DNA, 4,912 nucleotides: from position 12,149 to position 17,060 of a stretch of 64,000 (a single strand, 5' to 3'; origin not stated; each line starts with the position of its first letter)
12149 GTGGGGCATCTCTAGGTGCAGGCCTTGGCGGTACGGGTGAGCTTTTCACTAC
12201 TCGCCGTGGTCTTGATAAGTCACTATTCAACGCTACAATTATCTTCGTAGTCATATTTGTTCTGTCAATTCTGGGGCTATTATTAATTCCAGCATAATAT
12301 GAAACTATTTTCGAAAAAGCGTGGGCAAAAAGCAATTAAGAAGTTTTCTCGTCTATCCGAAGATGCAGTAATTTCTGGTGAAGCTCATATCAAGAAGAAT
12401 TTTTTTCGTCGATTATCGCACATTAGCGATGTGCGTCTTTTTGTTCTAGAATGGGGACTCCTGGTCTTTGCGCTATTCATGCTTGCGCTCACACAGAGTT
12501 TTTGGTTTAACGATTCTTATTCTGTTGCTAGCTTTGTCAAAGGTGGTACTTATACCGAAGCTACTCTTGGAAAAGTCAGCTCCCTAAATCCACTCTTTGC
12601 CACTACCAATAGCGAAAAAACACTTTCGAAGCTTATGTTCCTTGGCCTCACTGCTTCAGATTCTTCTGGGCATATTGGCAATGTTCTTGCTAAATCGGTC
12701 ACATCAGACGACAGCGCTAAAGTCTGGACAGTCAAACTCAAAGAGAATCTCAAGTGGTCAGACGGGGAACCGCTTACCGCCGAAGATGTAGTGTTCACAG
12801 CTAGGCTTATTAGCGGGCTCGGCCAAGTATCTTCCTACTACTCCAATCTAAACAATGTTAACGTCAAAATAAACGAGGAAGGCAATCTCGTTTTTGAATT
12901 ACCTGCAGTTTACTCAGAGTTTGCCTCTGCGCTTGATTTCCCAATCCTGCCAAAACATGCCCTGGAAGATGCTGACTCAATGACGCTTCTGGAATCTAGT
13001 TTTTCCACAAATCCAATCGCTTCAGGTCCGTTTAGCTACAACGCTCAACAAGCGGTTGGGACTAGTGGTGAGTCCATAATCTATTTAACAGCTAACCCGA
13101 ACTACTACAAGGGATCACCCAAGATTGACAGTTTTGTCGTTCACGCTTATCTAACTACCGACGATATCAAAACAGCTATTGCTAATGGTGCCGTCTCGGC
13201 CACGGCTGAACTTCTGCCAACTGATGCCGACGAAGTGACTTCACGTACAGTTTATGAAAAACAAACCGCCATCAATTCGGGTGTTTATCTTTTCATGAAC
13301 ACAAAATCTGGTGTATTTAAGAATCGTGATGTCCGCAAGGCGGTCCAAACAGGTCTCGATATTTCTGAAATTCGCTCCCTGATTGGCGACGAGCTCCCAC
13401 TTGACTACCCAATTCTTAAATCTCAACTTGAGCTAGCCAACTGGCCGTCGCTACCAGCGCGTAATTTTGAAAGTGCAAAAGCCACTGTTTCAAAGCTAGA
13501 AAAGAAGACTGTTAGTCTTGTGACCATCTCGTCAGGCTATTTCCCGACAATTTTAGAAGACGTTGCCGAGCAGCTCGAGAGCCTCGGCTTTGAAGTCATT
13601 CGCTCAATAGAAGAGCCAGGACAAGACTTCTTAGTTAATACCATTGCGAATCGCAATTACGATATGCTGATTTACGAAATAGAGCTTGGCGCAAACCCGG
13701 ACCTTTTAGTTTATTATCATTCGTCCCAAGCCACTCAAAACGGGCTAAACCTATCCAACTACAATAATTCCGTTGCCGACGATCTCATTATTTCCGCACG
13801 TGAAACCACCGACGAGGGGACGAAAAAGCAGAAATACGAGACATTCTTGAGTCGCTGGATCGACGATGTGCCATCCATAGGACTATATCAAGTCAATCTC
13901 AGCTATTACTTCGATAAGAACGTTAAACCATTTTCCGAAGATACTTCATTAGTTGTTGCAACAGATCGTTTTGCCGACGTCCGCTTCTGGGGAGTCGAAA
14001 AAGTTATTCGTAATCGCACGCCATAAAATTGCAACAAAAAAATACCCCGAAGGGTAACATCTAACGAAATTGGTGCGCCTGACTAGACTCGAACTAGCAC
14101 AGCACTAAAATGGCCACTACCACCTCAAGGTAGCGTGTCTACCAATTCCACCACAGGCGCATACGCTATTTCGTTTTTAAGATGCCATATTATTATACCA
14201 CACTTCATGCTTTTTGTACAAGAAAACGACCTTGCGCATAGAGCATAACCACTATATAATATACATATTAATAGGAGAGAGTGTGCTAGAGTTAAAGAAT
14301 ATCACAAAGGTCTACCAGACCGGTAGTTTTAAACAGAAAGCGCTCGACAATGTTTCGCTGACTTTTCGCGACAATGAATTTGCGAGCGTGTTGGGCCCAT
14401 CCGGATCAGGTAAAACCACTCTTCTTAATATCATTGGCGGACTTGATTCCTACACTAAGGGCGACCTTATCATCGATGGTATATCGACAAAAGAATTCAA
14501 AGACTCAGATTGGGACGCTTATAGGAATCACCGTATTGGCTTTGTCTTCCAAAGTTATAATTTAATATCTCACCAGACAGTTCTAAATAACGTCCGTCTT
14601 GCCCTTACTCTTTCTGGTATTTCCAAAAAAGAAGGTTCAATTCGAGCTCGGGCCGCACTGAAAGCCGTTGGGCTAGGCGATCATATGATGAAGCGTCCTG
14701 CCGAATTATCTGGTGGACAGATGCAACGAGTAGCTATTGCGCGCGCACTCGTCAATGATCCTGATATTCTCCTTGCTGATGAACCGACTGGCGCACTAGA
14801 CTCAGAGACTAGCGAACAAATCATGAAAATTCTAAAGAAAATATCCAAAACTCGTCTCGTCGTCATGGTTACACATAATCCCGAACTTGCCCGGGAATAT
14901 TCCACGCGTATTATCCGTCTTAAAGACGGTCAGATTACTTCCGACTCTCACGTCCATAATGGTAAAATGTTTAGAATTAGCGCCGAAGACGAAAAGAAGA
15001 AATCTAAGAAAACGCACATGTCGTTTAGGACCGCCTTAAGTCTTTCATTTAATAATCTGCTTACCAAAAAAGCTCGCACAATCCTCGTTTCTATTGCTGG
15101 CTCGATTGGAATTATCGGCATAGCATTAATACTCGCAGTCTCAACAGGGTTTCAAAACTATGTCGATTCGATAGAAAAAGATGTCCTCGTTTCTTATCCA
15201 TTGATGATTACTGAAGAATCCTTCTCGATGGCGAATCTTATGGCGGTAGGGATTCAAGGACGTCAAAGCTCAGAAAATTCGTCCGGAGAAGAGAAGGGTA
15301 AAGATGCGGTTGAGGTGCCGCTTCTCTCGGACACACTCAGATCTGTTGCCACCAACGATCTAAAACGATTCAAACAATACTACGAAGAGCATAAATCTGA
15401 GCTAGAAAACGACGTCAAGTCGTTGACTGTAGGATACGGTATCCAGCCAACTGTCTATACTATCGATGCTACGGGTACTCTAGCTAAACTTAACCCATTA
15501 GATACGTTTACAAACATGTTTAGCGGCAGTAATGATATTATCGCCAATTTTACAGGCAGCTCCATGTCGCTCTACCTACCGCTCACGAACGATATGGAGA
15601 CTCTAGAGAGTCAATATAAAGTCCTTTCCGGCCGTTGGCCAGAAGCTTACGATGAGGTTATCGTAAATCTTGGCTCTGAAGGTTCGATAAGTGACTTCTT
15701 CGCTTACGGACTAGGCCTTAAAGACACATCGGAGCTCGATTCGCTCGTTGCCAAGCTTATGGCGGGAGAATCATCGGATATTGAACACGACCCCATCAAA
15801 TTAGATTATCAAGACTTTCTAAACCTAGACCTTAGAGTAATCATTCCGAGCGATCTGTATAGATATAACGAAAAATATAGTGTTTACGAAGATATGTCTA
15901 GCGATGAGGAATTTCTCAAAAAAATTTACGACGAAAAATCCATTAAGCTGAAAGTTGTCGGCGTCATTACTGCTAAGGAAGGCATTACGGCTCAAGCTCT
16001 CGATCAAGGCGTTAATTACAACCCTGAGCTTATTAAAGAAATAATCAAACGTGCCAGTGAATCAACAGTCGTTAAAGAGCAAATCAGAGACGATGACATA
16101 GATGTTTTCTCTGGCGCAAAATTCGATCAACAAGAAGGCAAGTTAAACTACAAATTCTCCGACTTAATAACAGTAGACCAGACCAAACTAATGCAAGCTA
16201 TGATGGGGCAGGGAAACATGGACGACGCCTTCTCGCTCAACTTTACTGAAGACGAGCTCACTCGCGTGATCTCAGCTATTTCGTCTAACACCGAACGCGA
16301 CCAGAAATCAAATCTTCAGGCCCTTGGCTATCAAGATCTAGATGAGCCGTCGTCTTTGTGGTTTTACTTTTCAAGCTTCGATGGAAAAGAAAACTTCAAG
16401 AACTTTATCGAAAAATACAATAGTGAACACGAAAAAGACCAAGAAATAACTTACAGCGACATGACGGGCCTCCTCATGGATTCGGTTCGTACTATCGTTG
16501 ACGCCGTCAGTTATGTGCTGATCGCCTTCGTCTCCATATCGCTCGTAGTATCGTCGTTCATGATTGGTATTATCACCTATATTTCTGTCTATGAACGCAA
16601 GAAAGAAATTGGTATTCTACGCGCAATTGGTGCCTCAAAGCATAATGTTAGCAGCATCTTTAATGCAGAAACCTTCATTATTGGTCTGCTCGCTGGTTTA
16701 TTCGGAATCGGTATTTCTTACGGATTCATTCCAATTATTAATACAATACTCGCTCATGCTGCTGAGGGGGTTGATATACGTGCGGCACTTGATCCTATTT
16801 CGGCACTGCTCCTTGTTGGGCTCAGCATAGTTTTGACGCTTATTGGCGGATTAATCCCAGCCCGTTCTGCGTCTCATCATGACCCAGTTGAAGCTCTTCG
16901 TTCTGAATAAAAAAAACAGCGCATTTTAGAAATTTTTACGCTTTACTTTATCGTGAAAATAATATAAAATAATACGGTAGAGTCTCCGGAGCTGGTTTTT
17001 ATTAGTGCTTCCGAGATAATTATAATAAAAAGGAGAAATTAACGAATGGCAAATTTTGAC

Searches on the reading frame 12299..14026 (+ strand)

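Call 59: search_protein_families(library=pfam, proteins=[window:12299-14026:+], max_evalue=0.00001)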
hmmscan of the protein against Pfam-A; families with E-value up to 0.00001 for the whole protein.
window:12299-14026:+ (575 aa): 1 family
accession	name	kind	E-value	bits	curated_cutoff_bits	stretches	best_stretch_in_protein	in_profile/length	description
PF00496.27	SBP_bac_5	-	9.1e-44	150.5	32.4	1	128-472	4-357/368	Bacterial extracellular solute-binding proteins, family 5 Middle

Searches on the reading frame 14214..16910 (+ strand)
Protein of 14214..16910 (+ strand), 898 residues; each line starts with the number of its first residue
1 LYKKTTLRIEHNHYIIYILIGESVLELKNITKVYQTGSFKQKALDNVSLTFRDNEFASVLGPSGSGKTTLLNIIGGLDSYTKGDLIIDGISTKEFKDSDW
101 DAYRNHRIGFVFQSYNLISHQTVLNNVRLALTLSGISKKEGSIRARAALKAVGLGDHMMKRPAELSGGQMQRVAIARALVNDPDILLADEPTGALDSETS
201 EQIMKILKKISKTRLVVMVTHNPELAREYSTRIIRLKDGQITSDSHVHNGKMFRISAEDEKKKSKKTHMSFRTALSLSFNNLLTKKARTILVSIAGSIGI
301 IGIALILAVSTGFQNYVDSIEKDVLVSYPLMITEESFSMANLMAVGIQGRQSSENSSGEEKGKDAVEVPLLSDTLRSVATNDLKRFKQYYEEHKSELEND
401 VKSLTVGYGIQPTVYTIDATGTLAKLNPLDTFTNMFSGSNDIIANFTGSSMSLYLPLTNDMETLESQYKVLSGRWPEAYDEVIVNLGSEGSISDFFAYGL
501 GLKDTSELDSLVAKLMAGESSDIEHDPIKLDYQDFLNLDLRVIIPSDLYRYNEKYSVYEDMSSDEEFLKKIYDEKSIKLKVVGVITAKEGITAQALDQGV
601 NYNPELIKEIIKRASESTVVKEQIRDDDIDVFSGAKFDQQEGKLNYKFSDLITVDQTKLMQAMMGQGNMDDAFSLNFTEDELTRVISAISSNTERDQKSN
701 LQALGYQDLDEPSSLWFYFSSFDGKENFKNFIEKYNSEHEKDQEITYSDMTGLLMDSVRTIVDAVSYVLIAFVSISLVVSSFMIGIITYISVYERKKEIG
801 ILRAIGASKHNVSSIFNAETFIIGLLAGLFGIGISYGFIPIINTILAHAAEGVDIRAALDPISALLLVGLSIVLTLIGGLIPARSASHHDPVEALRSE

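Call 59: search_protein_families(library=pfam, proteins=[window:14214-16910:+], max_evalue=0.00001)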
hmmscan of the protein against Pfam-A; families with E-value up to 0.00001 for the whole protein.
window:14214-16910:+ (898 aa): 3 families
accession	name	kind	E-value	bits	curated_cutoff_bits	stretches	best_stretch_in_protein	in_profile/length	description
PF00005.33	ABC_tran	-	5.1e-32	111.8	25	1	44-192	1-136/137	ABC transporter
PF02687.27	FtsX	-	1.8e-21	76.9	25.5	1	771-891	2-120/120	FtsX-like permease C-terminal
PF13304.12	AAA_21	-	3.5e-06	27.8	27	0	57-89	2-37/304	AAA domain, putative AbiEii toxin, Type IV TA system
